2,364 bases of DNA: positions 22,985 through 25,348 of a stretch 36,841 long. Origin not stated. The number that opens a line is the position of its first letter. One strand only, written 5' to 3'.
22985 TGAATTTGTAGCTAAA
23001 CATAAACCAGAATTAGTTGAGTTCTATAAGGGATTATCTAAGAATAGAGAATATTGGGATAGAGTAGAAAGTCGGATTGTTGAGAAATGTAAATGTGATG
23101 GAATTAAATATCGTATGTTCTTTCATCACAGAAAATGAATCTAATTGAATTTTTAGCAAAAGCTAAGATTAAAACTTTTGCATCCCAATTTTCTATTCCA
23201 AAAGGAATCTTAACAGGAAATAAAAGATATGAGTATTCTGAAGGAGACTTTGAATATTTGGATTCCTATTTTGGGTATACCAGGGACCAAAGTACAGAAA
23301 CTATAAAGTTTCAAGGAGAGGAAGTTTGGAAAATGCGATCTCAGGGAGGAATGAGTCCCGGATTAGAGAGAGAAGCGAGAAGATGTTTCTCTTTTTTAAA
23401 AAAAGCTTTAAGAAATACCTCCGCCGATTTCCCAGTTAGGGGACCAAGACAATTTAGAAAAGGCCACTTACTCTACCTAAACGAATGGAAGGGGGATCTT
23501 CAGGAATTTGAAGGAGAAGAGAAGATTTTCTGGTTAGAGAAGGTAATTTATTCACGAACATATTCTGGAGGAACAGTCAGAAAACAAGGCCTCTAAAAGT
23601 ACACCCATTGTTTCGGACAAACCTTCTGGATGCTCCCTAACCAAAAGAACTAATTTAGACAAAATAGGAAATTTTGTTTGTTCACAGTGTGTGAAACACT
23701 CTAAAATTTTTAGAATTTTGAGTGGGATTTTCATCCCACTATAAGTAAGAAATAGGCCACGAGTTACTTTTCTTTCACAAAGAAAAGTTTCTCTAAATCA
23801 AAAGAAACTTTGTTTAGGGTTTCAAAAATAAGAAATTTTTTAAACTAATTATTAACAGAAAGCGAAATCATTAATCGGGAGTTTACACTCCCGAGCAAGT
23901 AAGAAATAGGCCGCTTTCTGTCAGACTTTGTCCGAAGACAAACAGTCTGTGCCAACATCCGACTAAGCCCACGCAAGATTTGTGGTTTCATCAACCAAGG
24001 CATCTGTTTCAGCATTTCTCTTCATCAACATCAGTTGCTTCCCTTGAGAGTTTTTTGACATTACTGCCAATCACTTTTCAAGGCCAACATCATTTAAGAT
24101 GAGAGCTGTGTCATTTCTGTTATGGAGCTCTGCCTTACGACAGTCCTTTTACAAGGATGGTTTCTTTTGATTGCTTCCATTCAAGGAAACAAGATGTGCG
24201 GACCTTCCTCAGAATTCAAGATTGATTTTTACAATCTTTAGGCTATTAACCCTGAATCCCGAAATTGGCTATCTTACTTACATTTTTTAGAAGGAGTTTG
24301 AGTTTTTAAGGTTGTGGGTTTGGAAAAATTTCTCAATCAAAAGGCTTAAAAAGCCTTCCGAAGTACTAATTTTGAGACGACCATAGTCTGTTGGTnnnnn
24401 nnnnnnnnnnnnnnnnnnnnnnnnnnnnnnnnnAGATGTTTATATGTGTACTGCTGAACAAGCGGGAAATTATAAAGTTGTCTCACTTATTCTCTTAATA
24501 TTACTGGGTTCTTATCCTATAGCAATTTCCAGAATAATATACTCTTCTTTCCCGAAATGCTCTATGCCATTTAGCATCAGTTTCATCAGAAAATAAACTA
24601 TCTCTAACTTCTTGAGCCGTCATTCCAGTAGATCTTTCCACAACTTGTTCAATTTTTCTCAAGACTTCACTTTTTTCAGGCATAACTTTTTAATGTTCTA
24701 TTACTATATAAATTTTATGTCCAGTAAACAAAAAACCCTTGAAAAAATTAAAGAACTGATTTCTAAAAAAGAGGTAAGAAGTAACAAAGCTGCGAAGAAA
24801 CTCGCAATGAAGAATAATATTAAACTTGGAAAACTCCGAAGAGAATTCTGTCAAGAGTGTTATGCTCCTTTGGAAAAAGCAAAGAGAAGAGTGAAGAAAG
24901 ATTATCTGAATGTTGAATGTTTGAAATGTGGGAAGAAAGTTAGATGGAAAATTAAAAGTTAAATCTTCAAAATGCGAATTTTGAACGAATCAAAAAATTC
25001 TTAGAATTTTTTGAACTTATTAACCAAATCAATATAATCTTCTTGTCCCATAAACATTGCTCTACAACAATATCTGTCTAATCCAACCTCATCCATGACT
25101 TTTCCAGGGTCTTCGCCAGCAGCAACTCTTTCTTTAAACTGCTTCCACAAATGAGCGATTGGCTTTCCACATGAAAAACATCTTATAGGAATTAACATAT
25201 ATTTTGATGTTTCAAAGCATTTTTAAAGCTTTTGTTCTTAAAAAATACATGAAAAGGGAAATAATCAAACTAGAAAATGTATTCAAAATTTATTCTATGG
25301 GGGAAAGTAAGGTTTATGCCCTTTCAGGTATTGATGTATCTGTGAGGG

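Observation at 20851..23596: Two radical-SAM enzymes bracketed by two DUF5680-like paralogs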

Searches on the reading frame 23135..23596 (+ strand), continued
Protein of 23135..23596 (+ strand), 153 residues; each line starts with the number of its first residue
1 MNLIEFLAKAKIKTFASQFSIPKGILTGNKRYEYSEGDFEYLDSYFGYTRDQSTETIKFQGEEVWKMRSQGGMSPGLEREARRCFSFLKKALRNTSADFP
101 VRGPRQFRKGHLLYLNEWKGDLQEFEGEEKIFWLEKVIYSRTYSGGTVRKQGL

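Call 69: search_dna_similar(query=window:23135-23593:+, collection=plasmids, mode=protein, max_evalue=1, max_rows=15)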
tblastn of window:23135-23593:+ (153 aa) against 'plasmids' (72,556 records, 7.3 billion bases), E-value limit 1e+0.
Records with a match: 10; places in all: 11; records where one place covers at least 80% of the query: 9.
Best place of each record, by identity: <60% 10.
By first word of the organism name: Bacillus 7; Rahnella 3.
By predicted mobility (MOB-suite, as given by PLSDB): non-mobilizable 10.
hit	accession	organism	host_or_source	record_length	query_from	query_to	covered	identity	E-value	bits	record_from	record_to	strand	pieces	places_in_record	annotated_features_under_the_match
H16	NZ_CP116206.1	Bacillus paranthracis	rice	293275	3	149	96%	35.1%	3e-19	90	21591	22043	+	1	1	DUF5680 domain-containing protein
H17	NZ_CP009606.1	Bacillus cereus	soil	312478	3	149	96%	35.1%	3e-19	90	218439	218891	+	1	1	DUF5680 domain-containing protein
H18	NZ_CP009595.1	Bacillus cereus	-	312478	3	149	96%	35.1%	3e-19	90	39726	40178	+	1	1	DUF5680 domain-containing protein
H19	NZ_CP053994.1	Bacillus cereus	-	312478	3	149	96%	35.1%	3e-19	90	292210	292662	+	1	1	DUF5680 domain-containing protein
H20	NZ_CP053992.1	Bacillus cereus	-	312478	3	149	96%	35.1%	3e-19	90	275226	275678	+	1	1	DUF5680 domain-containing protein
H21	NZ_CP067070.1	Bacillus sp. HNR-4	rice,cell culture,seed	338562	3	149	96%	35.1%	3e-19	90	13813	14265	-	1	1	DUF5680 domain-containing protein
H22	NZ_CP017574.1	Bacillus thuringiensis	whole organism,soil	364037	3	149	96%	35.1%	5e-19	89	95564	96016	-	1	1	DUF5680 domain-containing protein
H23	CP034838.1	Rahnella aquatilis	Food spoilage microflora,food/cold ...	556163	5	148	94%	30.5%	3e-6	53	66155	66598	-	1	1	hypothetical protein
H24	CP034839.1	Rahnella aquatilis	Food spoilage microflora,food/cold ...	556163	5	148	94%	30.5%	3e-6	53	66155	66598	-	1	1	hypothetical protein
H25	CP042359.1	Rahnella aquatilis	hyacinth,plant,hyacinth bulb, basal ...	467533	56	146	59%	29.0%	2e-4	47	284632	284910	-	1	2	hypothetical protein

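Call 71: get_annotated_region(hit=H17, flank=5000)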
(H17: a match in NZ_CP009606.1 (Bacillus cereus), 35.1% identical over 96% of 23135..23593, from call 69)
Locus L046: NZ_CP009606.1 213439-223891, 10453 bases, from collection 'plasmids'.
description: Bacillus cereus strain S2-8 plasmid pBFR_2, complete sequence
organism: Bacillus cereus (NCBI taxid 1396)
taxonomy: Bacteria; Bacillota; Bacilli; Bacillales; Bacillaceae; Bacillus; Bacillus cereus
host: -; source: soil; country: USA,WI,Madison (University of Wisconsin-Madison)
typing (MOB-suite, as given by PLSDB): non-mobilizable; replicon rep_cluster_125,rep_cluster_164
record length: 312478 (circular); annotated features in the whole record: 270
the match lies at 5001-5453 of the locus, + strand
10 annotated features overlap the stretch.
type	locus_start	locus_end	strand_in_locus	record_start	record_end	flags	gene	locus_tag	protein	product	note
CDS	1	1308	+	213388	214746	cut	-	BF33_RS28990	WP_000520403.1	VWA domain-containing protein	-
CDS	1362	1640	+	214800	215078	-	-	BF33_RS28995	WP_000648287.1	AbrB/MazE/SpoVT family DNA-binding domain-containing protein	-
CDS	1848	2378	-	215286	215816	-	-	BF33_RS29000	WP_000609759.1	SMI1/KNR4 family protein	GO:0042546 - cell wall biogenesis [Evidence IEA]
CDS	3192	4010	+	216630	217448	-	-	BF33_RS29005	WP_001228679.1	hypothetical protein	-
CDS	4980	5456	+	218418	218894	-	-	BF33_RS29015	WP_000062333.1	DUF5680 domain-containing protein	-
CDS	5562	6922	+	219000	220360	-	-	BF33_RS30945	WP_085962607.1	IS3-like element ISBce15 family transposase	GO:0006313 - DNA transposition [Evidence IEA]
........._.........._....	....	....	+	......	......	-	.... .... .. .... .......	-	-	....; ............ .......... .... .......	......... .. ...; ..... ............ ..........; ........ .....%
CDS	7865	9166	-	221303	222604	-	-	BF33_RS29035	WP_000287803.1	hypothetical protein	-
CDS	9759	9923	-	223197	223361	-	-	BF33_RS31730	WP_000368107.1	hypothetical protein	-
CDS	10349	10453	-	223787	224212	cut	-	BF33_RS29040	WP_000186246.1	tyrosine-protein phosphatase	-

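Call 72: get_annotated_region(hit=H23, flank=5000)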
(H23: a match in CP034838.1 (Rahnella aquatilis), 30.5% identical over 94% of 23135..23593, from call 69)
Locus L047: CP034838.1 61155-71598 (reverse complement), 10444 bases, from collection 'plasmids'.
description: Rahnella aquatilis strain KM12 plasmid pKM12v1, complete sequence
organism: Rahnella aquatilis (NCBI taxid 34038)
taxonomy: Bacteria; Pseudomonadota; Gammaproteobacteria; Enterobacterales; Yersiniaceae; Rahnella; Rahnella aquatilis
host: -; source: Food spoilage microflora,food/cold -smoke salmon; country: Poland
typing (MOB-suite, as given by PLSDB): non-mobilizable; replicon rep_cluster_1067
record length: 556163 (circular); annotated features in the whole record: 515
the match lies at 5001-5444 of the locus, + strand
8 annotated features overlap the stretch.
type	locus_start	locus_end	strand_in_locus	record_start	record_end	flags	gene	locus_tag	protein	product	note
CDS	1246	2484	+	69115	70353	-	-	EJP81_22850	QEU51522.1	IS110 family transposase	-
CDS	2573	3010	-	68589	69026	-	-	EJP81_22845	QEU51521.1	glyoxalase/bleomycin resistance/dioxygenase family protein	-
CDS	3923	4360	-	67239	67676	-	-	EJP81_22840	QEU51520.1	glyoxalase/bleomycin resistance/dioxygenase family protein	-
CDS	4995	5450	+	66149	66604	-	-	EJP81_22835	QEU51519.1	hypothetical protein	-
CDS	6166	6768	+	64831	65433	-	-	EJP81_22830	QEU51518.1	porin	-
CDS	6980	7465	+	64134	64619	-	-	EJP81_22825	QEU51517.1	transcriptional regulator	-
CDS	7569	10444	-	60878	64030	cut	-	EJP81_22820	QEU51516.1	multidrug efflux RND transporter permease subunit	-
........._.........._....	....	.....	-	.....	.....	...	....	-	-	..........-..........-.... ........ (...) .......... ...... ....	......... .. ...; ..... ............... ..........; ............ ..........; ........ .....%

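Call 74: search_protein_families(library=phrogs, proteins=[window:23135-23596:+], max_evalue=0.01)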
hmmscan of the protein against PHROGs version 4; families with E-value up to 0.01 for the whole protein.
window:23135-23596:+ (153 aa): 0 families

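Call 76: fold_search(model_id=the predicted structure, library=viral)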
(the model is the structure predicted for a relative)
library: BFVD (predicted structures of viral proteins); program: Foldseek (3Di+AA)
matches with E <= 10: 1059; with E <= 0.001: 0
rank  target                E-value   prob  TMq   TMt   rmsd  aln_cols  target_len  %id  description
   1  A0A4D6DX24            4.3e-03  0.80  0.28  0.18  20.8       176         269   10  Uncharacterized protein [Edwardsiella phage pEt-SU]
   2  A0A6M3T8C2            5.4e-03  0.89  0.29  0.21   8.6       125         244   14  (no name in the UniProt tables at hand)
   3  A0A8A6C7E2            9.2e-03  0.47  0.24  0.21  13.4       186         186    9  (no name in the UniProt tables at hand)
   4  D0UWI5                1.2e-02  0.47  0.27  0.15  13.4       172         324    8  Transcriptional regulator [Streptomyces phage ZL12]
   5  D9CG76                1.2e-02  0.66  0.28  0.26  14.5       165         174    8  (no name in the UniProt tables at hand)
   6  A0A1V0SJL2            1.3e-02  0.63  0.28  0.17   7.8       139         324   10  Uncharacterized protein [Klosneuvirus KNV1]
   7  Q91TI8                1.6e-02  0.18  0.18  0.13  16.6       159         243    6  T112 [Tupaiid herpesvirus 1 (strain 1)]
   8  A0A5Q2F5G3            1.7e-02  0.66  0.28  0.24  15.1       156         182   12  Lipoprotein [Erwinia phage Midgardsormr38]
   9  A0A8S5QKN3            2.1e-02  0.28  0.21  0.12  12.4       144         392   13  Lipoprotein [Siphoviridae sp. ctezl47]
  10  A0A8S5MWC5            2.2e-02  0.41  0.25  0.10  16.9       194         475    8  Uncharacterized protein [Myoviridae sp. ct3wi9]
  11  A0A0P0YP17            2.2e-02  0.38  0.21  0.07  14.8       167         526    5  (no name in the UniProt tables at hand)
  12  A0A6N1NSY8            3.1e-02  0.89  0.34  0.18   7.1       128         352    7  Putative orfan [Tupanvirus soda lake]
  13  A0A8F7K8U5            3.3e-02  0.21  0.21  0.09  17.1       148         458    9  UL112.2 [Panine betaherpesvirus 2]
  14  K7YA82                3.3e-02  0.18  0.20  0.09  19.6       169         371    9  B149 [Rat cytomegalovirus (isolate England)]
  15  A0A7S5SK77            3.5e-02  0.33  0.21  0.19  13.6       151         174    7  (no name in the UniProt tables at hand)
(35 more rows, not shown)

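Call 85: find_encoding_contigs(protein=P0062, flank=4000, max_places=2)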
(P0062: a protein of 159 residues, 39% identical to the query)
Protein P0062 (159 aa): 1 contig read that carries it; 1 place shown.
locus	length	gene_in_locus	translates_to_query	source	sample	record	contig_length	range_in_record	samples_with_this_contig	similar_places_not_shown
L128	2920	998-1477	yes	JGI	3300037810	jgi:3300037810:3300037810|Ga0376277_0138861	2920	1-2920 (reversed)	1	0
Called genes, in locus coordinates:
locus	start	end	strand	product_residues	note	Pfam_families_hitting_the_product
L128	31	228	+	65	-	PF01176:eIF-1a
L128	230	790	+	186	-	PF22891:KH_PNO1_2nd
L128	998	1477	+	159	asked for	PF18931:DUF5680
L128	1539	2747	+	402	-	PF03952:Enolase_N, PF00113:Enolase_C, PF13378:MR_MLE_C (weak)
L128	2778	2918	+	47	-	?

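Call 86: find_encoding_contigs(protein=P0080, flank=5000, max_places=3)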
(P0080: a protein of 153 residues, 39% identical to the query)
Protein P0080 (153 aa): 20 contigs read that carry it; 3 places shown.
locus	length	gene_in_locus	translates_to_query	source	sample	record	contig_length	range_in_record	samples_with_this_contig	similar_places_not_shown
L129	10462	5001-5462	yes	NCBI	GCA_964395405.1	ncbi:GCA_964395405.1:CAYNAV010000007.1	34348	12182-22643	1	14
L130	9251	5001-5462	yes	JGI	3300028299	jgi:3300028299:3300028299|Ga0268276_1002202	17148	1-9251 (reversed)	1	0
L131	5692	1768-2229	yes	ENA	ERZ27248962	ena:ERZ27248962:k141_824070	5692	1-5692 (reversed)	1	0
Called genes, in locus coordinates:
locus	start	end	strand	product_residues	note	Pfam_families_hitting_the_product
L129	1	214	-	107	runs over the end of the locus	PF00583:Acetyltransf_1, PF08445:FR47 (weak), PF13508:Acetyltransf_7, PF13673:Acetyltransf_10 (weak)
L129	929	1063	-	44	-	-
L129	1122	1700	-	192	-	-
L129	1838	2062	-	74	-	PF01599:Ribosomal_S27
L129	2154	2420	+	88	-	-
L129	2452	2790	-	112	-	PF01282:Ribosomal_S24e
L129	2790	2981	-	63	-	PF06093:Spt4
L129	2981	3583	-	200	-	PF03876:SHS2_Rpb7-N, PF00575:S1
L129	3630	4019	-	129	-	PF01850:PIN (faint), PF18477:PIN_9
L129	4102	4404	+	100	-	-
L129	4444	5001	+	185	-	-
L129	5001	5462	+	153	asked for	PF18931:DUF5680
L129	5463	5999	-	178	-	PF01269:Fibrillarin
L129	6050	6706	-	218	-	PF01798:Nop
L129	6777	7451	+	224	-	PF11848:DUF3368 (weak)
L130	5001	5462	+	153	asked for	PF18931:DUF5680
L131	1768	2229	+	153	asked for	PF18931:DUF5680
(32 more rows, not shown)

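Call 109: search_dna_similar(query=L046:4980-5453:+, collection=plasmids, mode=protein, max_evalue=0.01, max_rows=40, rows=spread)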
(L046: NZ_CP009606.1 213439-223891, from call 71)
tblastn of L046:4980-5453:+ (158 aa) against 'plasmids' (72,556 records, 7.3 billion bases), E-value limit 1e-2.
Records with a match: 10; places in all: 11; records where one place covers at least 80% of the query: 10.
Best place of each record, by identity: >=99% 7; <60% 3.
By first word of the organism name: Bacillus 7; Rahnella 3.
By predicted mobility (MOB-suite, as given by PLSDB): non-mobilizable 10.
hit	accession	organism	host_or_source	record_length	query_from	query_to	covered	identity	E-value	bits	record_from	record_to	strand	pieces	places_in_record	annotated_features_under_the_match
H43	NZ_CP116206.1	Bacillus paranthracis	rice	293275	1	158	100%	100.0%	2e-102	328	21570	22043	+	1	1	DUF5680 domain-containing protein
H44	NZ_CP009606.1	Bacillus cereus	soil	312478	1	158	100%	100.0%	2e-102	328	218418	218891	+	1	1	DUF5680 domain-containing protein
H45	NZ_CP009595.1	Bacillus cereus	-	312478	1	158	100%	100.0%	2e-102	328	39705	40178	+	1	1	DUF5680 domain-containing protein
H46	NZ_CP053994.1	Bacillus cereus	-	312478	1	158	100%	100.0%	2e-102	328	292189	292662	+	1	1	DUF5680 domain-containing protein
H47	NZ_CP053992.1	Bacillus cereus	-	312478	1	158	100%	100.0%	2e-102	328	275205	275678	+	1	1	DUF5680 domain-containing protein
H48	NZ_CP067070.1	Bacillus sp. HNR-4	rice,cell culture,seed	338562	1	158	100%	100.0%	2e-102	328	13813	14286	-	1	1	DUF5680 domain-containing protein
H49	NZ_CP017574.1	Bacillus thuringiensis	whole organism,soil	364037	1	158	100%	99.4%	1e-101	325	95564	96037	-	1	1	DUF5680 domain-containing protein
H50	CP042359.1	Rahnella aquatilis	hyacinth,plant,hyacinth bulb, basal ...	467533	7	155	94%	32.0%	6e-14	75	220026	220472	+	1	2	hypothetical protein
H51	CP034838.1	Rahnella aquatilis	Food spoilage microflora,food/cold ...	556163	8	157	95%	29.1%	1e-11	68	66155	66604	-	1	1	hypothetical protein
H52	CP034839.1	Rahnella aquatilis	Food spoilage microflora,food/cold ...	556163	8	157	95%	29.1%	1e-11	68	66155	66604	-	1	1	hypothetical protein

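Call 111: search_solved_structures(query=A3, max_evalue=1)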
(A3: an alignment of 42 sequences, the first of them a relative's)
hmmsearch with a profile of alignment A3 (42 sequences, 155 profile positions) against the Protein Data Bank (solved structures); distinct sequences matched with E-value up to 1: 1.
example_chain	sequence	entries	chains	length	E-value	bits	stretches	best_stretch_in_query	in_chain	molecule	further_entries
7ymo_A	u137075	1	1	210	0.85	12.6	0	76-135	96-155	Recombination protein RecO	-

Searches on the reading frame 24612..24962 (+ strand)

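Call 65: search_protein_families(library=pfam, proteins=[window:24612-24962:+], max_evalue=0.1)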
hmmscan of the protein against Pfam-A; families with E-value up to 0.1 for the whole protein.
window:24612-24962:+ (116 aa): 6 families
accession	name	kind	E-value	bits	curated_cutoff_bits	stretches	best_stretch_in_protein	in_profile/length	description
PF12773.13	DZR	-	0.0019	18.8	27.3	1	77-111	12-35/45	Double zinc ribbon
PF04828.22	GFA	-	0.0078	16.7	24.3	1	47-99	41-92/115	Glutathione-dependent formaldehyde-activating enzyme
PF04032.22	Rpr2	-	0.025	15.2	29.3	0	58-107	25-90/90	RNAse P Rpr2/Rpp21/SNM1 subunit domain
PF24042.1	DUF7351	-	0.059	13.6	31.2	1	60-112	49-106/177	Domain of unknown function (DUF7351)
PF23718.1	DUF7160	-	0.06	13.9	27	1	92-112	30-50/54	Family of unknown function (DUF7160)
PF14803.11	Zn_ribbon_Nudix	-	0.064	13.6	25.6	0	103-115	3-15/34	Nudix N-terminal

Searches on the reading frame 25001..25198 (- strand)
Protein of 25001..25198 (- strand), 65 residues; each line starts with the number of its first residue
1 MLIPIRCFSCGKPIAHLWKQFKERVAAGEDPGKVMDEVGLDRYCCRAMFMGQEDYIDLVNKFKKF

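Call 65: search_protein_families(library=pfam, proteins=[window:25001-25198:-], max_evalue=0.1)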
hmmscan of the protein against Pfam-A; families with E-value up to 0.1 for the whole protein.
window:25001-25198:- (65 aa): 1 family
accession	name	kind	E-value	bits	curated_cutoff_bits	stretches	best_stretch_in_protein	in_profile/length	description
PF01194.22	RNA_pol_N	-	1.3e-26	93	26.9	1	2-57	1-56/58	RNA polymerases N / 8 kDa subunit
